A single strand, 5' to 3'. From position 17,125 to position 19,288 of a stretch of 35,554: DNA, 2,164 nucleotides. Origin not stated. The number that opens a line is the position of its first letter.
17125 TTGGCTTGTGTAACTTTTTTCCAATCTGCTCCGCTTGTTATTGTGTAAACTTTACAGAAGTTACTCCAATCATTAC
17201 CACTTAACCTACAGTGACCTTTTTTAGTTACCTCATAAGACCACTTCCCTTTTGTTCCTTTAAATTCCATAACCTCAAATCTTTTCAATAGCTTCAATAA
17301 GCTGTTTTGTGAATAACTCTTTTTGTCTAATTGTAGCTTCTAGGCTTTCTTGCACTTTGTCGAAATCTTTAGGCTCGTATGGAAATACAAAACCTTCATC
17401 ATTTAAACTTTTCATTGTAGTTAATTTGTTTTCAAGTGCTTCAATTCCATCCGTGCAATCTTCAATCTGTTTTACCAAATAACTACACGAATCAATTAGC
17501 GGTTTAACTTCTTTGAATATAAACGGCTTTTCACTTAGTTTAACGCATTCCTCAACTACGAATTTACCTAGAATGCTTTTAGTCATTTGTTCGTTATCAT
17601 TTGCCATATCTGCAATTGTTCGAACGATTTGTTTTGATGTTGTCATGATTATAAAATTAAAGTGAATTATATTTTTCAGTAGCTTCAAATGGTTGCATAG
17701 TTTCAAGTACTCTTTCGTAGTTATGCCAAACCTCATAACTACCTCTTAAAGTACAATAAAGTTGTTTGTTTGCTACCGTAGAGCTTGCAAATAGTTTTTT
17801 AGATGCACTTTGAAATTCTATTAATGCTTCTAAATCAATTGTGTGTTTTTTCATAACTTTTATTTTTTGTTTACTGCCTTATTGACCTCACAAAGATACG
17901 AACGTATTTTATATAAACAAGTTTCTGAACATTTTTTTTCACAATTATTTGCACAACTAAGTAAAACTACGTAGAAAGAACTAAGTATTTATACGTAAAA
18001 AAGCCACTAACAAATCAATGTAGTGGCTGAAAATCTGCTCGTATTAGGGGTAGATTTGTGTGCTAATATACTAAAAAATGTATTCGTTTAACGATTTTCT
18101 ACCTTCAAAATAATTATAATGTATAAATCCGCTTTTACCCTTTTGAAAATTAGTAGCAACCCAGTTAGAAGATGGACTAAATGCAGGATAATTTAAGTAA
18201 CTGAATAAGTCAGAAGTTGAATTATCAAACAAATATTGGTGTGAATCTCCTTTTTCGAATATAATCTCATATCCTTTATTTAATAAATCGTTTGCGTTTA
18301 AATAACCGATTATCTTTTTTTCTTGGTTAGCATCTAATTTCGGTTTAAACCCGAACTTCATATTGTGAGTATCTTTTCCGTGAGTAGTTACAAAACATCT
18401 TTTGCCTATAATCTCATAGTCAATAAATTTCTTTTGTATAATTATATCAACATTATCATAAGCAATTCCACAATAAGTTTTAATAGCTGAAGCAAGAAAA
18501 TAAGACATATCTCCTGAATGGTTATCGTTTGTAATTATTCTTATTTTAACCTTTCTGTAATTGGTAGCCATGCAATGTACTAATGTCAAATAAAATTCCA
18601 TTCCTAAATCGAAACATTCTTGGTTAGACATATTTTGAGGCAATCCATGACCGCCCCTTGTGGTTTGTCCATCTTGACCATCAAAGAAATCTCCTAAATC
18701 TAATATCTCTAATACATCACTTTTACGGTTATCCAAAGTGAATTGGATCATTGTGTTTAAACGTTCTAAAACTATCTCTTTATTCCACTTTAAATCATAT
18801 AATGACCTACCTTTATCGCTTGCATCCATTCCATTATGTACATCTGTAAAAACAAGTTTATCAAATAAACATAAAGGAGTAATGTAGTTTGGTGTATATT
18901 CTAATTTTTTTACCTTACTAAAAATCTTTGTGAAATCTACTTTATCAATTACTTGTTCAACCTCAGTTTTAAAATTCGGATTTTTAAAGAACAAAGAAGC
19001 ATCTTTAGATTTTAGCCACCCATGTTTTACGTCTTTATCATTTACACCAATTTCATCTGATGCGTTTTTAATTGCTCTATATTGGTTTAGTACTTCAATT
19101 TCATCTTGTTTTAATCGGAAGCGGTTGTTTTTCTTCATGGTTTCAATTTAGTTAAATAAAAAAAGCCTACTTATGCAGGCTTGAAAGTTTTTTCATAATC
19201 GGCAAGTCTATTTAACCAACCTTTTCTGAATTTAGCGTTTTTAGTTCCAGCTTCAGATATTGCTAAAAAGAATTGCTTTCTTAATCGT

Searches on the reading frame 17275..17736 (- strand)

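Call 23: search_protein_families(library=pfam, proteins=[window:17275-17736:-], max_evalue=0.01)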
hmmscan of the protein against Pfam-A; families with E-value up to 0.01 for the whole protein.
window:17275-17736:- (153 aa): 1 family
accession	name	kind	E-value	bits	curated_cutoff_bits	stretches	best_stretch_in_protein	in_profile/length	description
PF21924.1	XRCC4_CC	-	0.0089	16.6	27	0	75-105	30-60/78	XRCC4 coiled-coil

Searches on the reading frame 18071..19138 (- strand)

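Call 8: search_protein_families(library=phrogs, proteins=[window:18071-19138:-], max_evalue=0.001)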
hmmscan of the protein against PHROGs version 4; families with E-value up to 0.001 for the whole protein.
window:18071-19138:- (355 aa): 2 families
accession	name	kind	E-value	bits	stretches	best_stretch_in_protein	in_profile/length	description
phrog_22398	-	unknown function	4.7e-96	323.2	1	62-355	137-430/433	-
phrog_704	-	DNA, RNA and nucleotide metabolism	9.1e-15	55.7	1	74-261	117-301/390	DNA repair exonuclease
